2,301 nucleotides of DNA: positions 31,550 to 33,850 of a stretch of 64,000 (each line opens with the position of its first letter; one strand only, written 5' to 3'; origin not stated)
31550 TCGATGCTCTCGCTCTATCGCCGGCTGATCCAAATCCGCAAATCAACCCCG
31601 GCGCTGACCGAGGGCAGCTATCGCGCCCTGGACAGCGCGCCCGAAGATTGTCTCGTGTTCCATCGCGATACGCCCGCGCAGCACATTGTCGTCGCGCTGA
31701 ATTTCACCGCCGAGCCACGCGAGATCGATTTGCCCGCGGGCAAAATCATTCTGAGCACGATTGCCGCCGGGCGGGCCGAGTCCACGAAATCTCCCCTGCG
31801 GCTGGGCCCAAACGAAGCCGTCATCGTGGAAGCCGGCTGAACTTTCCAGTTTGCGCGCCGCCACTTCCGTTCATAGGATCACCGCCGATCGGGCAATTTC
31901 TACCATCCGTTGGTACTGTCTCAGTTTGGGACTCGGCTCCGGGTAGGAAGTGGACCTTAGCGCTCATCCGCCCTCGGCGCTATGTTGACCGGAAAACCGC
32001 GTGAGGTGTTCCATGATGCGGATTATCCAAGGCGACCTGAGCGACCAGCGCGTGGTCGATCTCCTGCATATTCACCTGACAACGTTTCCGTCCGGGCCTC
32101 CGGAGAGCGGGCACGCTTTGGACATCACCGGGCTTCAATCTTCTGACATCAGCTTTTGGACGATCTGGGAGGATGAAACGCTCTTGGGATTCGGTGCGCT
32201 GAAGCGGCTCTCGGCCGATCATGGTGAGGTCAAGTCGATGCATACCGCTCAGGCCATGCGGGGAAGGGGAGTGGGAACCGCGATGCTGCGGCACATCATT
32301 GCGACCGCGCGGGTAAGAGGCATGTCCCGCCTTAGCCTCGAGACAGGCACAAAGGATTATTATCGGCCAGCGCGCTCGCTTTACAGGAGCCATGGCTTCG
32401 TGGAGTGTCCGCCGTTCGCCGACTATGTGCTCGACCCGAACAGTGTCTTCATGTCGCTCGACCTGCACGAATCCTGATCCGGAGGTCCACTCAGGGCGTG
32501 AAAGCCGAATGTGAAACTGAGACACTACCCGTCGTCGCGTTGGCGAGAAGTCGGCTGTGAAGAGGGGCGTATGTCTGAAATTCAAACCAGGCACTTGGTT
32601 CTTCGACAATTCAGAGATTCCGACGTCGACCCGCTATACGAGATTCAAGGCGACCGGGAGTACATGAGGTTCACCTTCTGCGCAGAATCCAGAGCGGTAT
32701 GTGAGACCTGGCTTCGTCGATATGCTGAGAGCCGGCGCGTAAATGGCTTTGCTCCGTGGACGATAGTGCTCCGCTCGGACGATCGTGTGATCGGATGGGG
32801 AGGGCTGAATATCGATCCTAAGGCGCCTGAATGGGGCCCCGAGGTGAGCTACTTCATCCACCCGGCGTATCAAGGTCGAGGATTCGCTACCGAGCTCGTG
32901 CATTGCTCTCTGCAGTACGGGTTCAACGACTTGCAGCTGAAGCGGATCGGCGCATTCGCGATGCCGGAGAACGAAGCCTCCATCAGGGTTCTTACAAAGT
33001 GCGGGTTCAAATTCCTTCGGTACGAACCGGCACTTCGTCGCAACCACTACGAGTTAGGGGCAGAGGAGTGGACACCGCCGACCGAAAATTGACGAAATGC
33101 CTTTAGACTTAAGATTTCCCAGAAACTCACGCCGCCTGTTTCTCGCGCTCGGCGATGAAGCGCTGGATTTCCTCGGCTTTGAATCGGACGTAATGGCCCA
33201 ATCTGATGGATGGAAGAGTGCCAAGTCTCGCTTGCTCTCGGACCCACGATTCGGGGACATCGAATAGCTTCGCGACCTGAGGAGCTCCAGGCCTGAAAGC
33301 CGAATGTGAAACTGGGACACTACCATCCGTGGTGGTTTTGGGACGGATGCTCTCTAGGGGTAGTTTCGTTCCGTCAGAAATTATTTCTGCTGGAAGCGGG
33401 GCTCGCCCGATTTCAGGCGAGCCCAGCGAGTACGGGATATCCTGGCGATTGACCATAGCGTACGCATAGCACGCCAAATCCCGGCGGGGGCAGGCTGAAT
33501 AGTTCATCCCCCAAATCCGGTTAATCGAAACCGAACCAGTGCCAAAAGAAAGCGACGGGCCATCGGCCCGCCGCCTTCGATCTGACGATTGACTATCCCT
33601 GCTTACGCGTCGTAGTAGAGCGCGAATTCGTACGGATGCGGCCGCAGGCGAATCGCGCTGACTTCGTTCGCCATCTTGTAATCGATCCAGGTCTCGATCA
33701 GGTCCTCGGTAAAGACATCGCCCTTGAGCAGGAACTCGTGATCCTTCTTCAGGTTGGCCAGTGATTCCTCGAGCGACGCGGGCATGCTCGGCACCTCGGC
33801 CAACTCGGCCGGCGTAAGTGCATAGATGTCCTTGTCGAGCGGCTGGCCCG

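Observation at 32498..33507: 32-bp direct repeats bracketing a GNAT gene next to a degenerate excisionase-like ORF with hairpin-rich 5' region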

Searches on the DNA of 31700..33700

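Call 7: search_rna_families(source=window, start=31700, end=33700, threshold=evalue, max_evalue=10, show_alignments=3)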
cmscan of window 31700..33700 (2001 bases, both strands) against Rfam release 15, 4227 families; matches with E-value up to 10: 2.
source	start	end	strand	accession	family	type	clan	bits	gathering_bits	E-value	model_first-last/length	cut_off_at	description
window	32091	32149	+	RF02216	ZNFX1-AS1_2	Gene; lncRNA;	-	13.2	45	3.7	38-93/93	no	ZNFX1 antisense RNA 1 conserved region 2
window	31704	31715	+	RF01129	sR44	Gene; snRNA; snoRNA; CD-box;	-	12.8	45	5.3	44-55/55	no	Small nucleolar RNA sR44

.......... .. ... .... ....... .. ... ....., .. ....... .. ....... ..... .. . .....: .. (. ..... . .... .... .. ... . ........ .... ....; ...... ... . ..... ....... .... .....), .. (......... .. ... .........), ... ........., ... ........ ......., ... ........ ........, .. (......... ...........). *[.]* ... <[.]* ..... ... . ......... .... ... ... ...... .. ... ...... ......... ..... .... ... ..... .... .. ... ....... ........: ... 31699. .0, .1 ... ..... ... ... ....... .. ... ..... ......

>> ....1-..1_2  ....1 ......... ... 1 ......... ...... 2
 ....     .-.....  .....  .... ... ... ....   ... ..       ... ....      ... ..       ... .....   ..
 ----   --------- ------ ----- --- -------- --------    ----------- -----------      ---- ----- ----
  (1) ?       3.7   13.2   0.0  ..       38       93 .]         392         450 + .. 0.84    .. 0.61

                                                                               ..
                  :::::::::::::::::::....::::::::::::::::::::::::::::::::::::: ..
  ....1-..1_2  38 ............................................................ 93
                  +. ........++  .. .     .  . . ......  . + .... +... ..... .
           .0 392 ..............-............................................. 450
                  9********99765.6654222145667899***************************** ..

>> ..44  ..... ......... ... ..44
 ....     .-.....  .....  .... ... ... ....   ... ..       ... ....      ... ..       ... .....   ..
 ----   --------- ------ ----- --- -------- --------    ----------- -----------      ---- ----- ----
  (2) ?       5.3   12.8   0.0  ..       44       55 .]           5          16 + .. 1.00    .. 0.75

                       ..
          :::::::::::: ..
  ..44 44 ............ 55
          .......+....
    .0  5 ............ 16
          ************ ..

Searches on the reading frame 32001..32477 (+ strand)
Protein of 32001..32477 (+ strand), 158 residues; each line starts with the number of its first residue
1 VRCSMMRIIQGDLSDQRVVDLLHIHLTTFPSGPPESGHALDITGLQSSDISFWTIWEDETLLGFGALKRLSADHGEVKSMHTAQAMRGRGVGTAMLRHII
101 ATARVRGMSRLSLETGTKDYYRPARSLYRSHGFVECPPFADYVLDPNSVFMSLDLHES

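Call 9: search_protein_families(library=pfam, proteins=[window:32001-32477:+], max_evalue=0.1)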
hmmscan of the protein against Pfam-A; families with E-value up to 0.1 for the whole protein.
window:32001-32477:+ (158 aa): 8 families
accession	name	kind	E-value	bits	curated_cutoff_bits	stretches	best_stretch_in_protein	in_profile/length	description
PF00583.31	Acetyltransf_1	-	3.7e-15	56.6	20.7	1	21-133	4-116/116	Acetyltransferase (GNAT) family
PF13508.13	Acetyltransf_7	-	2.4e-12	47.5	27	1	50-135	3-84/84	Acetyltransferase (GNAT) domain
PF13673.13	Acetyltransf_10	-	8.4e-06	26.2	23.6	1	46-136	27-110/128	Acetyltransferase (GNAT) domain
PF08445.16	FR47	-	0.0054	17.1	22.1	1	69-134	16-78/86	FR47-like protein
PF13302.13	Acetyltransf_3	-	0.026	15.7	25.4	1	48-115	52-121/138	Acetyltransferase (GNAT) domain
PF13480.13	Acetyltransf_6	-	0.038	14.6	22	1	84-120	105-141/143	Acetyltransferase (GNAT) domain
PF14542.12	Acetyltransf_CG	-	0.043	14.4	30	1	73-108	23-58/80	GCN5-related N-acetyl-transferase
PF12568.14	PanZ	-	0.059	13.3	22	1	12-102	9-89/128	Acetyltransferase (GNAT) domain, PanZ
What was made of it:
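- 32013..32477 (+): GNAT1, a 154-aa GCN5-related N-acetyltransferase; cargo of the 618-bp unit. Pfam Acetyltransf_1, E 3.7e-15 (call 9).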

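Call 47: find_encoding_contigs(protein=window:32013-32477:+, flank=4000, max_places=8)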
Protein window:32013-32477:+ (154 aa): 24 contigs read that carry it; 3 places shown.
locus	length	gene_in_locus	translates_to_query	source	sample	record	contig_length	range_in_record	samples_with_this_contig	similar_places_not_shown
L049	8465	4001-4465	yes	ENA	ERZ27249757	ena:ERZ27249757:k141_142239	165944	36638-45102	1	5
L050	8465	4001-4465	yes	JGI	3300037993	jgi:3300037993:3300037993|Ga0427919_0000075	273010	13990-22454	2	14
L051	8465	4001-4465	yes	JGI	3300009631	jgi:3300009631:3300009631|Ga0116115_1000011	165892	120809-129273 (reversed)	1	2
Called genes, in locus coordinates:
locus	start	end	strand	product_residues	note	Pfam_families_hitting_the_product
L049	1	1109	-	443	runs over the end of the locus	PF00285:Citrate_synt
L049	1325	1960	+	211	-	PF09335:VTT_dom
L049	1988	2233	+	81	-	PF09413:DUF2007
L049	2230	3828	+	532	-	PF00128:Alpha-amylase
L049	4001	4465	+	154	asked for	PF00583:Acetyltransf_1, PF13673:Acetyltransf_10 (weak), PF13508:Acetyltransf_7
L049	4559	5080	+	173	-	PF13302:Acetyltransf_3, PF13420:Acetyltransf_4 (weak), PF00583:Acetyltransf_1, PF13508:Acetyltransf_7 (weak)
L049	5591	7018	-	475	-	PF03951:Gln-synt_N, PF00120:Gln-synt_C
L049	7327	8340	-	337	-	PF07854:DUF1646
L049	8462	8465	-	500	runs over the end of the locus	PF07642:BBP2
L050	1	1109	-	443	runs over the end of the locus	PF00285:Citrate_synt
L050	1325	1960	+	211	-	PF09335:VTT_dom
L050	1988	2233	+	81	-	PF09413:DUF2007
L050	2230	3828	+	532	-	PF00128:Alpha-amylase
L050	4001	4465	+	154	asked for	PF00583:Acetyltransf_1, PF13673:Acetyltransf_10 (weak), PF13508:Acetyltransf_7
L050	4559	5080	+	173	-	PF13302:Acetyltransf_3, PF13420:Acetyltransf_4 (weak), PF00583:Acetyltransf_1, PF13508:Acetyltransf_7 (weak)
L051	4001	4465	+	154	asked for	PF00583:Acetyltransf_1, PF13673:Acetyltransf_10 (weak), PF13508:Acetyltransf_7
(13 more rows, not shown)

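Call 49: find_homologous_proteins(query=window:32013-32477:+, max_evalue=1e-20)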
Query window:32013-32477:+ (154 aa): 7955 proteins with E <= 1e-20 among 8000 candidates; the best 120 are listed.
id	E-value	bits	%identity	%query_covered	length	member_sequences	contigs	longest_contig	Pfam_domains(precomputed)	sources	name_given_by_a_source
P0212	9.5e-95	332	97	100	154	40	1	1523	PF13673.14,PF13508.14,PF00583.32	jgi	-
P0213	2.1e-80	286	87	97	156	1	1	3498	PF13508.14,PF00583.32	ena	-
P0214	1.3e-79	283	85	98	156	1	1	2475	PF13673.14,PF13508.14,PF00583.32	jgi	jgi:putative acetyltransferase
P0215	3.2e-79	282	84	98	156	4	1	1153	PF13673.14,PF13508.14,PF00583.32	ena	-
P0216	5.5e-79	281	85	97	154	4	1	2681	PF13508.14,PF00583.32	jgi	jgi:putative acetyltransferase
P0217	1.8e-78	280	83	100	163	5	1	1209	PF13508.14,PF00583.32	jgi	-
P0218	2.1e-78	279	82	99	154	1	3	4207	PF13508.14,PF00583.32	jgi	jgi:putative acetyltransferase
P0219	7.8e-78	278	82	99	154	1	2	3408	PF13508.14,PF00583.32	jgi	jgi:putative acetyltransferase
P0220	1.1e-77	277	81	99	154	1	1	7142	PF13673.14,PF13508.14,PF00583.32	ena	-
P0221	1.7e-77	276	82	100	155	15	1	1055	PF13508.14,PF00583.32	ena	-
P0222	2.2e-77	276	82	100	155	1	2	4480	PF13673.14,PF13508.14,PF00583.32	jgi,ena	-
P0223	3.5e-77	275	81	100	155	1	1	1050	PF13508.14,PF00583.32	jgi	-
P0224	3.7e-77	275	81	100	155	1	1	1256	PF13673.14,PF13508.14,PF00583.32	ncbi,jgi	-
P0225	4.4e-77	275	81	100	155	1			PF13673.14,PF13508.14,PF00583.32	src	-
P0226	5.1e-77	275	82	99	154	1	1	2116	PF13673.14,PF13508.14,PF00583.32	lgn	-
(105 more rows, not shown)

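Call 50: find_encoding_contigs(protein=P0213, flank=3000, max_places=3)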
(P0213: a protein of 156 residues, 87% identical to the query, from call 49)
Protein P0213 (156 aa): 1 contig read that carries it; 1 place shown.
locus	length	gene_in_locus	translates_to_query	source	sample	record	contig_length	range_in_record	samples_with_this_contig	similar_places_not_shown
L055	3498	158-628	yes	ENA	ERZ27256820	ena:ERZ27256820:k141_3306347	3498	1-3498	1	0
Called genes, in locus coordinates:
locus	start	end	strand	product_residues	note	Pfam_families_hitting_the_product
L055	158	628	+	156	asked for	PF00583:Acetyltransf_1, PF13508:Acetyltransf_7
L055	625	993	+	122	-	-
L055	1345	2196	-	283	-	PF01209:Ubie_methyltran (weak), PF05175:MTS (weak), PF13489:Methyltransf_23, PF13847:Methyltransf_31, PF08241:Methyltransf_11, PF08242:Methyltransf_12, PF13649:Methyltransf_25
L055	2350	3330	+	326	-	PF00291:PALP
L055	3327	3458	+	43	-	-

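Call 51: find_encoding_contigs(protein=P0220, flank=3500, max_places=3)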
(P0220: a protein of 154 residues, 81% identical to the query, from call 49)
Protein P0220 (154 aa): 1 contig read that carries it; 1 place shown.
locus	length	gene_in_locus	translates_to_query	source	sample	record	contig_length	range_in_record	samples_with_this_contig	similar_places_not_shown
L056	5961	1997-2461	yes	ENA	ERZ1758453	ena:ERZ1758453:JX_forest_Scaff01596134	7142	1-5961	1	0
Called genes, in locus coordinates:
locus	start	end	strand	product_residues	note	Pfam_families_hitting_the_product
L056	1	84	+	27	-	?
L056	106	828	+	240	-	PF11376:DUF3179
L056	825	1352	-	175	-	PF02311:AraC_binding (faint), PF12973:Cupin_7, PF07883:Cupin_2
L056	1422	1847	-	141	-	PF01833:TIG (weak)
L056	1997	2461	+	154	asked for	PF00583:Acetyltransf_1, PF13673:Acetyltransf_10 (weak), PF13508:Acetyltransf_7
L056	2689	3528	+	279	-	PF00702:Hydrolase (weak), PF08282:Hydrolase_3, PF05116:S6PP (weak)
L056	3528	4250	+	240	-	PF01464:SLT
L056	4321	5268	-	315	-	-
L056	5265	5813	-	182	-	-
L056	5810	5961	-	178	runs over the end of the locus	-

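Call 62: search_protein_families(library=ncbifam, proteins=[window:32013-32477:+], max_evalue=0.001)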
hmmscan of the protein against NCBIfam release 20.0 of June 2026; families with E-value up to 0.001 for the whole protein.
window:32013-32477:+ (154 aa): 8 families
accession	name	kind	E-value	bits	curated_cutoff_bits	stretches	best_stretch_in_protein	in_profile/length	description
TIGR01575.1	rimI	equivalog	1.1e-09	38.5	86.4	1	36-133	22-116/132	ribosomal protein S18-alanine N-acetyltransferase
NF005921.0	PRK07922.1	equivalog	1.3e-08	34.6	180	1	49-117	49-118/170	amino-acid N-acetyltransferase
NF040501.1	resist_ArsN2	equivalog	6.1e-08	32.4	125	1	35-117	13-95/133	arsenic resistance N-acetyltransferase ArsN2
NF005840.0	PRK07757.1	equivalog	1.1e-06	28.6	154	1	47-115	43-111/153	N-acetyltransferase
NF000487.1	stat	exception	3.2e-06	26.8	420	1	45-132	78-164/189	streptothricin N-acetyltransferase STAT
NF040503.1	resist_ArsN1a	equivalog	3.2e-05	23.7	170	1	75-132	81-136/159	arsinothricin resistance N-acetyltransferase ArsN1 family A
NF003641.0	PRK05279.1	equivalog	4.9e-05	22.3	344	1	47-117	334-407/441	amino-acid N-acetyltransferase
NF000486.1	AAC_6p_Ip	exception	0.0007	19.6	390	1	51-118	37-102/173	aminoglycoside 6'-N-acetyltransferase AAC(6')-Ip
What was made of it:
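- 32013..32477 (+): No NCBIfam equivalog reaches its cutoff (call 62).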

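Call 69: find_encoding_contigs(protein=P0212, flank=3000, max_places=6)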
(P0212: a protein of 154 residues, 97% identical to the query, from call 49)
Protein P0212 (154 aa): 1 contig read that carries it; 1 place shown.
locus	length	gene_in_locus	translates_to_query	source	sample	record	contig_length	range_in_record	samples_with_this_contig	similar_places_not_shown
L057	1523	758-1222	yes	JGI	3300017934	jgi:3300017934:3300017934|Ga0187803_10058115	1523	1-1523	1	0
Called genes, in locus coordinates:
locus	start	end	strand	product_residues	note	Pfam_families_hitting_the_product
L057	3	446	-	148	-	?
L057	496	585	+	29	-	-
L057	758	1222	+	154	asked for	PF00583:Acetyltransf_1, PF13673:Acetyltransf_10 (weak), PF13508:Acetyltransf_7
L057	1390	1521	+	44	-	?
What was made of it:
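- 32013..32477 (+): A 97%-identical homologue sits in L057 (calls 49, 69).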

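Call 75: search_protein_families(library=pfam, proteins=[L057:3-446:-, L057:1390-1521:+, L055:625-993:+], max_evalue=0.01)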
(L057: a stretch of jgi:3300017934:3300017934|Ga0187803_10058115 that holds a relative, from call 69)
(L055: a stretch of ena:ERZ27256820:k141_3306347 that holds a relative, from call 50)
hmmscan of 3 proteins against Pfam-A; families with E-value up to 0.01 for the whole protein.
L057:3-446:- (148 aa): 6 families
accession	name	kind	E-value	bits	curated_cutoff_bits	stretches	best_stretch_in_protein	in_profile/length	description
PF00561.26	Abhydrolase_1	-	4.1e-20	72.9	25.8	1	46-145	1-102/245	alpha/beta hydrolase fold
PF12697.13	Abhydrolase_6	-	2.9e-12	48.1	26.3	1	48-145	1-93/217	Alpha/beta hydrolase family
PF12146.15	Hydrolase_4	-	2.7e-09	37.1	27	1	47-142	6-106/239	Serine aminopeptidase, S33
PF03096.20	Ndr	-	4.6e-05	22.7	23.3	1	94-144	81-131/283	Ndr family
PF00975.26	Thioesterase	-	0.0044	17.7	26.4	1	65-139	20-93/226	Thioesterase domain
PF07859.19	Abhydrolase_3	-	0.0057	16.9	25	1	67-136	25-95/210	alpha/beta hydrolase fold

L057:1390-1521:+ (44 aa): 7 families
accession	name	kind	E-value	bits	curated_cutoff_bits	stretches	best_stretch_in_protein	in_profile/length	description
PF02463.25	SMC_N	-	5.2e-14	52.6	40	1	3-44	2-44/220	RecF/RecN/SMC N terminal domain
PF13476.12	AAA_23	-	2.9e-10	41.5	27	1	5-44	1-39/201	AAA domain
PF13175.12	AAA_15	-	5.5e-09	36.6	32.1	1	1-44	1-43/374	AAA ATPase domain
PF13555.12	AAA_29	-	2.3e-06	27.7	27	1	3-44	1-42/61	P-loop containing region of AAA domain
PF13304.12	AAA_21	-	4.4e-05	24.1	27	1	26-44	1-19/304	AAA domain, putative AbiEii toxin, Type IV TA system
PF13514.12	AAA_27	-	5.3e-05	23.3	22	1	1-44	1-46/206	AAA domain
PF00005.33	ABC_tran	-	0.0049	17.9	25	1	26-44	13-31/137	ABC transporter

L055:625-993:+ (122 aa): 0 families

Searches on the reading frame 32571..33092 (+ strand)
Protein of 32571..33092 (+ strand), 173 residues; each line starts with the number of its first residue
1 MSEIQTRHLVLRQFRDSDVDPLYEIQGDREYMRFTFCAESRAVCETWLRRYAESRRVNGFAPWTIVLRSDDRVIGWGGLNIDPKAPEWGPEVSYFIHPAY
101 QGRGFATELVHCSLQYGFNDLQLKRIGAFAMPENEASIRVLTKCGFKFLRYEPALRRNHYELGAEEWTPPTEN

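Call 9: search_protein_families(library=pfam, proteins=[window:32571-33092:+], max_evalue=0.1)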
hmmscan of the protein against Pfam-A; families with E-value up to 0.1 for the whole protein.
window:32571-33092:+ (173 aa): 7 families
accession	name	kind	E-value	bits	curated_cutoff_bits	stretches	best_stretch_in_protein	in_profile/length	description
PF13302.13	Acetyltransf_3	-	2.7e-34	119.3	25.4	1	9-147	2-138/138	Acetyltransferase (GNAT) domain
PF00583.31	Acetyltransf_1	-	5.9e-16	59.2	20.7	1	56-146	30-116/116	Acetyltransferase (GNAT) family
PF13508.13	Acetyltransf_7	-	2.6e-06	28.2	27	1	65-147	6-83/84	Acetyltransferase (GNAT) domain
PF13420.13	Acetyltransf_4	-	7e-06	26.6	24.3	1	12-152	2-140/155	Acetyltransferase (GNAT) domain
PF13523.12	Acetyltransf_8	-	0.00087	19.4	27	1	98-149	89-140/145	Acetyltransferase (GNAT) domain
PF08445.16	FR47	-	0.0022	18.4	22.1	1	96-148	29-79/86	FR47-like protein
PF13673.13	Acetyltransf_10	-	0.0085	16.5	23.6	1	93-149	56-110/128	Acetyltransferase (GNAT) domain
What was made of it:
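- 32571..33092 (+): GNAT2, a 173-aa RimJ/RimL-type N-acetyltransferase; extra cargo. Pfam Acetyltransf_3, E 2.7e-34 (call 9).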

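Call 48: find_encoding_contigs(protein=window:32571-33092:+, flank=4000, max_places=8)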
Protein window:32571-33092:+ (173 aa): 24 contigs read that carry it; 3 places shown.
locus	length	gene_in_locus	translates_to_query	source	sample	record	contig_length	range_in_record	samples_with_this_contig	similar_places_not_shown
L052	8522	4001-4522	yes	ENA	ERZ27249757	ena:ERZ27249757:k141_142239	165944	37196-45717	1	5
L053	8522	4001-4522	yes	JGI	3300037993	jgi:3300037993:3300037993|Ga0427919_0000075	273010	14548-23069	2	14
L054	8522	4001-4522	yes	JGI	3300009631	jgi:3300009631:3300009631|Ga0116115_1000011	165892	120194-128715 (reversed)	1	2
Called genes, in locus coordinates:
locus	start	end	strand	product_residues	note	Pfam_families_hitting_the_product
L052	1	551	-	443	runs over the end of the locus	PF00285:Citrate_synt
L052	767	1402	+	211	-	PF09335:VTT_dom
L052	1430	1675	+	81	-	PF09413:DUF2007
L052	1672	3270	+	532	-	PF00128:Alpha-amylase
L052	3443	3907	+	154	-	PF00583:Acetyltransf_1, PF13673:Acetyltransf_10 (weak), PF13508:Acetyltransf_7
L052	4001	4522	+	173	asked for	PF13302:Acetyltransf_3, PF13420:Acetyltransf_4 (weak), PF00583:Acetyltransf_1, PF13508:Acetyltransf_7 (weak)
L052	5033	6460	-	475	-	PF03951:Gln-synt_N, PF00120:Gln-synt_C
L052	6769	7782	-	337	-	PF07854:DUF1646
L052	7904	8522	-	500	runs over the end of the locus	PF07642:BBP2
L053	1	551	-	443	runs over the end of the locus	PF00285:Citrate_synt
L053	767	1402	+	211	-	PF09335:VTT_dom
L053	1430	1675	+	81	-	PF09413:DUF2007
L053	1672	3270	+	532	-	PF00128:Alpha-amylase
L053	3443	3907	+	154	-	PF00583:Acetyltransf_1, PF13673:Acetyltransf_10 (weak), PF13508:Acetyltransf_7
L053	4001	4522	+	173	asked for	PF13302:Acetyltransf_3, PF13420:Acetyltransf_4 (weak), PF00583:Acetyltransf_1, PF13508:Acetyltransf_7 (weak)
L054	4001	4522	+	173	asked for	PF13302:Acetyltransf_3, PF13420:Acetyltransf_4 (weak), PF00583:Acetyltransf_1, PF13508:Acetyltransf_7 (weak)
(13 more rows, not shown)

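Call 62: search_protein_families(library=ncbifam, proteins=[window:32571-33092:+], max_evalue=0.001)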
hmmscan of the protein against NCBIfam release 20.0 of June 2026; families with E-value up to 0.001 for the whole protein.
window:32571-33092:+ (173 aa): 5 families
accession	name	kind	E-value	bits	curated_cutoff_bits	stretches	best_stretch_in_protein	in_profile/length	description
NF011709.0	PRK15130.1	equivalog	3.7e-07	30.1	218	1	91-147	85-141/186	spermidine N1-acetyltransferase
NF000485.1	TlmB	exception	0.00013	21.3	625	1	15-147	15-142/292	bleomycin family antibiotic N-acetyltransferase TlmB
NF040503.1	resist_ArsN1a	equivalog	0.00033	20.4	170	1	61-147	47-134/159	arsinothricin resistance N-acetyltransferase ArsN1 family A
NF008072.0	PRK10809.1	equivalog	0.00037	20.3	190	1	93-147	108-162/194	ribosomal protein S5-alanine N-acetyltransferase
NF012165.0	AAC_6p_set_A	equivalog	0.00093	18.9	280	0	97-147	98-148/177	aminoglycoside 6'-N-acetyltransferase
